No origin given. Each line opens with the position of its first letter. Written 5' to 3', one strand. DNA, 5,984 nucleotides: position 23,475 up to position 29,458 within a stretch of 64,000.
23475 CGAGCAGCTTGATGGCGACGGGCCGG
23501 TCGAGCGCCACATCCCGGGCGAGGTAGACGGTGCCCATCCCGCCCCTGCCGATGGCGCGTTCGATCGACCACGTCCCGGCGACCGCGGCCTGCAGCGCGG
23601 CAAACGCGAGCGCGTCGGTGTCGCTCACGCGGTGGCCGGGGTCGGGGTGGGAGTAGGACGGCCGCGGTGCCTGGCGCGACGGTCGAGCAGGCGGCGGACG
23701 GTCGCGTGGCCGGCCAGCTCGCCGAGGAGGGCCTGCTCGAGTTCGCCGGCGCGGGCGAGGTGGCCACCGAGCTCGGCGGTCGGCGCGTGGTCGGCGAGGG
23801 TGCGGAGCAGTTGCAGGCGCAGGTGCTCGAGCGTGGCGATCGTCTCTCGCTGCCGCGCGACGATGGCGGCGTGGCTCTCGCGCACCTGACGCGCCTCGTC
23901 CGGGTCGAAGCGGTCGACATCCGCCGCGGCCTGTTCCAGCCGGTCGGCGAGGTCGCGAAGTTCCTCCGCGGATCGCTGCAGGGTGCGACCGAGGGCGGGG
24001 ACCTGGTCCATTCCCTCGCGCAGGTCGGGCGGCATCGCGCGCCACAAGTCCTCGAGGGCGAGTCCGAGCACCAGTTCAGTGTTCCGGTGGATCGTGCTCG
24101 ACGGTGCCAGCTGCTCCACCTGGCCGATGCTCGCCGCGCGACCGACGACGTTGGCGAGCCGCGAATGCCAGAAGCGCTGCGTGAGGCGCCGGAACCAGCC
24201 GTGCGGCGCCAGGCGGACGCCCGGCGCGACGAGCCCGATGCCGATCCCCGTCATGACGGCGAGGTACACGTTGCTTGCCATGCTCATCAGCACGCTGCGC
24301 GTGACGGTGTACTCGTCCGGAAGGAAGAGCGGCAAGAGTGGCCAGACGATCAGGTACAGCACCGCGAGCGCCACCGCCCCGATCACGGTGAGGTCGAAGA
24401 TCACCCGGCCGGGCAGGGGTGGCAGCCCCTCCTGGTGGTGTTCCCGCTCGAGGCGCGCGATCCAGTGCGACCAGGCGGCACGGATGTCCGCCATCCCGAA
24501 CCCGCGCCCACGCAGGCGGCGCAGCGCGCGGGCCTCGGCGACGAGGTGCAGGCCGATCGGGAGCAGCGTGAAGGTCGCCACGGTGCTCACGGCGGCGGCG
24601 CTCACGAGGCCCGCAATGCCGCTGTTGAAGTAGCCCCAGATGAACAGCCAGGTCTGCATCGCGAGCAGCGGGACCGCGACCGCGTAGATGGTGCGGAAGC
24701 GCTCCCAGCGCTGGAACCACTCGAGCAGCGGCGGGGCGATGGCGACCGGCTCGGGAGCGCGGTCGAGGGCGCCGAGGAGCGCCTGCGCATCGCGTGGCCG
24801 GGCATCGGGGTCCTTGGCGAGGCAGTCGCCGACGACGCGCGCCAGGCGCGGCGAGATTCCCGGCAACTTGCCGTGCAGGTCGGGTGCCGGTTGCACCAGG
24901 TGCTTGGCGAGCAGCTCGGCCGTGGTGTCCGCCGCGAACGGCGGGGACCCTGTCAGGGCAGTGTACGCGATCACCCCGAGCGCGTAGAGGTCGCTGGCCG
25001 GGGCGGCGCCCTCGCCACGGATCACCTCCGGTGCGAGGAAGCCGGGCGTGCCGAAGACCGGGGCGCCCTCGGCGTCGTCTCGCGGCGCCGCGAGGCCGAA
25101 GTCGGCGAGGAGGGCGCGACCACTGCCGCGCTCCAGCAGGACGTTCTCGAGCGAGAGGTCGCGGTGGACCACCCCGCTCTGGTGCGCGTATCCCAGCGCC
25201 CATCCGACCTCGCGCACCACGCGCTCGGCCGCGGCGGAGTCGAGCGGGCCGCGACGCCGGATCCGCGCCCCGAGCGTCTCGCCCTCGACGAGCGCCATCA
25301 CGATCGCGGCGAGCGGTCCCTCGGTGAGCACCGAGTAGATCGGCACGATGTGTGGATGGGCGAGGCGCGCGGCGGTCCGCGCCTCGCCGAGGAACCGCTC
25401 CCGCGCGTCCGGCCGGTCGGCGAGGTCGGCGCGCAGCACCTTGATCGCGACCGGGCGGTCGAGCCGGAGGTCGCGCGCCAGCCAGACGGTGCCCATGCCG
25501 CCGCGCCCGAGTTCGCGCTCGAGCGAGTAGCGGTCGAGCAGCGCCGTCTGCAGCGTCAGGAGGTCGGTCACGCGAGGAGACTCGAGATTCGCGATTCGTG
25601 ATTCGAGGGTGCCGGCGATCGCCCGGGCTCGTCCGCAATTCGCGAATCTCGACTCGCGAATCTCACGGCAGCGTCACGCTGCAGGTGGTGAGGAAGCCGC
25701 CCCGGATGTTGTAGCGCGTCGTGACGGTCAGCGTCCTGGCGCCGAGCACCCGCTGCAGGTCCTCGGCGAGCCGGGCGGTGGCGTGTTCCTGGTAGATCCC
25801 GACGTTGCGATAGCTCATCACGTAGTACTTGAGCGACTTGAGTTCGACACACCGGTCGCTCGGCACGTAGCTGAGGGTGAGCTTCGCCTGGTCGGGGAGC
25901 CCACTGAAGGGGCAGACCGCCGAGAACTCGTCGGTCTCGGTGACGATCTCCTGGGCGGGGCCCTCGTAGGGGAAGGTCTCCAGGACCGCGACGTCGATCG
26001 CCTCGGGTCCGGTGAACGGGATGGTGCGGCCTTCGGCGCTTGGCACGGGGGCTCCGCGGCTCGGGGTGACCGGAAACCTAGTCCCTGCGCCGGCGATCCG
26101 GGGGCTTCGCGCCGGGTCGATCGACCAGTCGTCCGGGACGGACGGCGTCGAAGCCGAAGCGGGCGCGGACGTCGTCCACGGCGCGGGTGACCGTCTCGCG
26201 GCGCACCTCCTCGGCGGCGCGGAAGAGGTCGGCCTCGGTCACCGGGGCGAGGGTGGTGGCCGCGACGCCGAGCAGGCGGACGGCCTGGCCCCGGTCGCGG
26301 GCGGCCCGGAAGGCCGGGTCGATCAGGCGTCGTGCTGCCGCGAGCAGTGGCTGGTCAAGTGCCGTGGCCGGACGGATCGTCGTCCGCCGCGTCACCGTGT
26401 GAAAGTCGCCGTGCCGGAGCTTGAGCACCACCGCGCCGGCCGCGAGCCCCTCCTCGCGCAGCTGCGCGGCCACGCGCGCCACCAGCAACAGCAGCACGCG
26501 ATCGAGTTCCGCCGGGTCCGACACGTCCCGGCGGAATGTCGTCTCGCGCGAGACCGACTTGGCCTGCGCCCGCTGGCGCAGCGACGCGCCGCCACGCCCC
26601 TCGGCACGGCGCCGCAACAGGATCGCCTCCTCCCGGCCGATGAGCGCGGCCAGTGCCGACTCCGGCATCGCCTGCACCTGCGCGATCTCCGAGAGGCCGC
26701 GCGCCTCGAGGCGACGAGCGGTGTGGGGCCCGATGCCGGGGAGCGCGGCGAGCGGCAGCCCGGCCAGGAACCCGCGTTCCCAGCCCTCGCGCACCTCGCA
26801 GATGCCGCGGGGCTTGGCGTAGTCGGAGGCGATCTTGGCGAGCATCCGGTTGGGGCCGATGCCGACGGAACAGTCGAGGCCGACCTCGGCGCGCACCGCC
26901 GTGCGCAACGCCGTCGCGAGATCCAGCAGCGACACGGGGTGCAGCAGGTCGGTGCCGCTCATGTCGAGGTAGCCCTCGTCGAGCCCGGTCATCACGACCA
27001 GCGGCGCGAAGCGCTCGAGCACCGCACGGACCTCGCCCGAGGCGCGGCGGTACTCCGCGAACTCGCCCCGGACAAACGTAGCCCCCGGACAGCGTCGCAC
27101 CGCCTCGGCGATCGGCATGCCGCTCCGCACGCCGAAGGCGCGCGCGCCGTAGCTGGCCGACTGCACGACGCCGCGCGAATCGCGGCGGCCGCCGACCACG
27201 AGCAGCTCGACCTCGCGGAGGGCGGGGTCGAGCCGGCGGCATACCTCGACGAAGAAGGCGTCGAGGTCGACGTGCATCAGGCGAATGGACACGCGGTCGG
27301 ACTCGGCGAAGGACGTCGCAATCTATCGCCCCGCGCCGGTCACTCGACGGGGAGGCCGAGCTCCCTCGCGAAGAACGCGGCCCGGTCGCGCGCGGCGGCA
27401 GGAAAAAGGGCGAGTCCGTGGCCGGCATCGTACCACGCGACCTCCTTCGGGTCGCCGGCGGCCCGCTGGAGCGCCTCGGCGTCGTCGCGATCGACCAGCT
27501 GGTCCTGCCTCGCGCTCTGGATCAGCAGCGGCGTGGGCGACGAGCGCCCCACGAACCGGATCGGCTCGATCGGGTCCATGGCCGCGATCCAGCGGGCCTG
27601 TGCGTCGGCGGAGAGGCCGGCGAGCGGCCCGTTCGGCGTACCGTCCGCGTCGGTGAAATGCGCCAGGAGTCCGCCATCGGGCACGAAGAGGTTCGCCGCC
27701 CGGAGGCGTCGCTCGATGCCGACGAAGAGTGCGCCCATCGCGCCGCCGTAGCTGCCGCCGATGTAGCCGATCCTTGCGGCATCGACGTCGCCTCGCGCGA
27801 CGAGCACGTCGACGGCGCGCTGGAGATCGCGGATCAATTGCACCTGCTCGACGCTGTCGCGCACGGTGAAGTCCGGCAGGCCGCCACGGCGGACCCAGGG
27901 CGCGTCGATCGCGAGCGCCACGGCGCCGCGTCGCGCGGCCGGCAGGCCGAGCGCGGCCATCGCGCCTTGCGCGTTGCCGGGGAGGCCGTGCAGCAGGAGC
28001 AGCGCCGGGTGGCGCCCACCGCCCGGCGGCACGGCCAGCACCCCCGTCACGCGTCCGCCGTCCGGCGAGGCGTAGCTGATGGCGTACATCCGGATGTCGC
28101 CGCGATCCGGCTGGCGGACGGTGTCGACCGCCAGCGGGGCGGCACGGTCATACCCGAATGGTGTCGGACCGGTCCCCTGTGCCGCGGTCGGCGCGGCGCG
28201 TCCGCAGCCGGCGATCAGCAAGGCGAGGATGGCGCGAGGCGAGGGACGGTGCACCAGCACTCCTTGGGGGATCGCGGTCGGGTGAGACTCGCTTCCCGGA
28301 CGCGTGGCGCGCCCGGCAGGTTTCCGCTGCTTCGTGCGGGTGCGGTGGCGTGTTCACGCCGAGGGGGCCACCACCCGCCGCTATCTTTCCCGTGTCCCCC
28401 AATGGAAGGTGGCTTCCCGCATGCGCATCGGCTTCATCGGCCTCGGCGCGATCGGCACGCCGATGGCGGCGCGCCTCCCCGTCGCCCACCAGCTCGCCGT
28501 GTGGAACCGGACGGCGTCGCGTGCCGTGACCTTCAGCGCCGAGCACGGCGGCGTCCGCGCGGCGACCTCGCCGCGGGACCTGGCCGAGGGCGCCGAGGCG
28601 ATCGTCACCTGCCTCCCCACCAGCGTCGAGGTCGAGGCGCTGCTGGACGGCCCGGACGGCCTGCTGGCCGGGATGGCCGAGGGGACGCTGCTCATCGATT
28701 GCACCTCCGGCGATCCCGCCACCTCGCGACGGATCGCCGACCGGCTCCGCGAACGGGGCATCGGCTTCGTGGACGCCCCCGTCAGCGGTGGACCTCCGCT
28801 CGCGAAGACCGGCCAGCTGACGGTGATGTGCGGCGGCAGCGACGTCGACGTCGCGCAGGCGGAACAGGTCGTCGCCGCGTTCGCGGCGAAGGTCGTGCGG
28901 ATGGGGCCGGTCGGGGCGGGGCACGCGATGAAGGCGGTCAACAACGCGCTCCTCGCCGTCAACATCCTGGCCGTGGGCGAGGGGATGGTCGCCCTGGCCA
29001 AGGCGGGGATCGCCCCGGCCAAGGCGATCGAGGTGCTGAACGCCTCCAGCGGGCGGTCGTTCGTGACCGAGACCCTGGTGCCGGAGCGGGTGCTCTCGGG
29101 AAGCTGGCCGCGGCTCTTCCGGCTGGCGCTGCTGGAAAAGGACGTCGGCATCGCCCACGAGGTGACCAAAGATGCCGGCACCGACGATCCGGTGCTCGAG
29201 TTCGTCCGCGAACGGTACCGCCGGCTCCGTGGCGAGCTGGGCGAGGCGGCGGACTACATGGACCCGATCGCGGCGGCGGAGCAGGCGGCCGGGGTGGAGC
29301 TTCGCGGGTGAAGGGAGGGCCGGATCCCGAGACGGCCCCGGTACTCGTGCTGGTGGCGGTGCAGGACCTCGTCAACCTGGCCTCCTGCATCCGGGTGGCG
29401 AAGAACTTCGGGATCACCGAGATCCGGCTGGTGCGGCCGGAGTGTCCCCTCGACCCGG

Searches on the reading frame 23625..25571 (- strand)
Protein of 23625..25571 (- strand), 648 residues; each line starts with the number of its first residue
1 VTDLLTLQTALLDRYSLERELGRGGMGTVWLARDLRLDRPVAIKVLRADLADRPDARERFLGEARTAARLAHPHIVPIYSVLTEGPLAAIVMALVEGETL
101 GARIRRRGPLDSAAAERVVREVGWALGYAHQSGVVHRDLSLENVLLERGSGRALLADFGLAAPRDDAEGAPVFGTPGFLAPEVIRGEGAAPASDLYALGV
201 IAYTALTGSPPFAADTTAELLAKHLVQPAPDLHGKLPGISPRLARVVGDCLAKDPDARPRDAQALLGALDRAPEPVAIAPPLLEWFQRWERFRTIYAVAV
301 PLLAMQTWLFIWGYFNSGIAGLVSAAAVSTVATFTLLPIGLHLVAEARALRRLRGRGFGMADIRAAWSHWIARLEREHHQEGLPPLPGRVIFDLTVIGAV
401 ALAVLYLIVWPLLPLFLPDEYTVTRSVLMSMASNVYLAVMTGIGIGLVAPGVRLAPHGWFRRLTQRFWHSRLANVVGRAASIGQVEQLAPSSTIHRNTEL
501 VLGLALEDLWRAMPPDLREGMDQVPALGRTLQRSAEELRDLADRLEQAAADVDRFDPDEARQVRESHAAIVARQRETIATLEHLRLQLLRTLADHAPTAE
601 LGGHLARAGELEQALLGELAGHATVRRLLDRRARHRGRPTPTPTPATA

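Call 52: search_protein_families(library=pfam, proteins=[window:23625-25571:-], max_evalue=0.00001)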
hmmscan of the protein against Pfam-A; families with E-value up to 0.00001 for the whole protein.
window:23625-25571:- (648 aa): 2 families
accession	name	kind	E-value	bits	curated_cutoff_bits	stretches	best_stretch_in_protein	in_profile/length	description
PF00069.31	Pkinase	-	6.1e-45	154.1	31.7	1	15-264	1-257/263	Protein kinase domain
PF07714.23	PK_Tyr_Ser-Thr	-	1.6e-28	100.2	23.1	1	17-260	3-250/258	Protein tyrosine and serine/threonine kinase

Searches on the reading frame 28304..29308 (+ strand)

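Call 74: search_protein_families(library=pfam, proteins=[window:28304-29308:+], max_evalue=0.001)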
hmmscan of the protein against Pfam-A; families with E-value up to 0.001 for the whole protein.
window:28304-29308:+ (335 aa): 4 families
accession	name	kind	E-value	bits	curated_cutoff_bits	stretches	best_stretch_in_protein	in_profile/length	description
PF03446.21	NAD_binding_2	-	2.6e-42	145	21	1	41-201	1-161/161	NAD binding domain of 6-phosphogluconate dehydrogenase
PF14833.11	NAD_binding_11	-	3.7e-34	118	30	1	204-322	1-119/122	NAD-binding of NADP-dependent 3-hydroxyisobutyrate dehydrogenase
PF02826.25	2-Hacid_dh_C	-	2.5e-07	30.7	25.1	1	36-155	33-148/178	D-isomer specific 2-hydroxyacid dehydrogenase, NAD binding domain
PF03807.23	F420_oxidored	-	1.6e-05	25.9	21.6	1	41-135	1-93/94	NADP oxidoreductase coenzyme F420-dependent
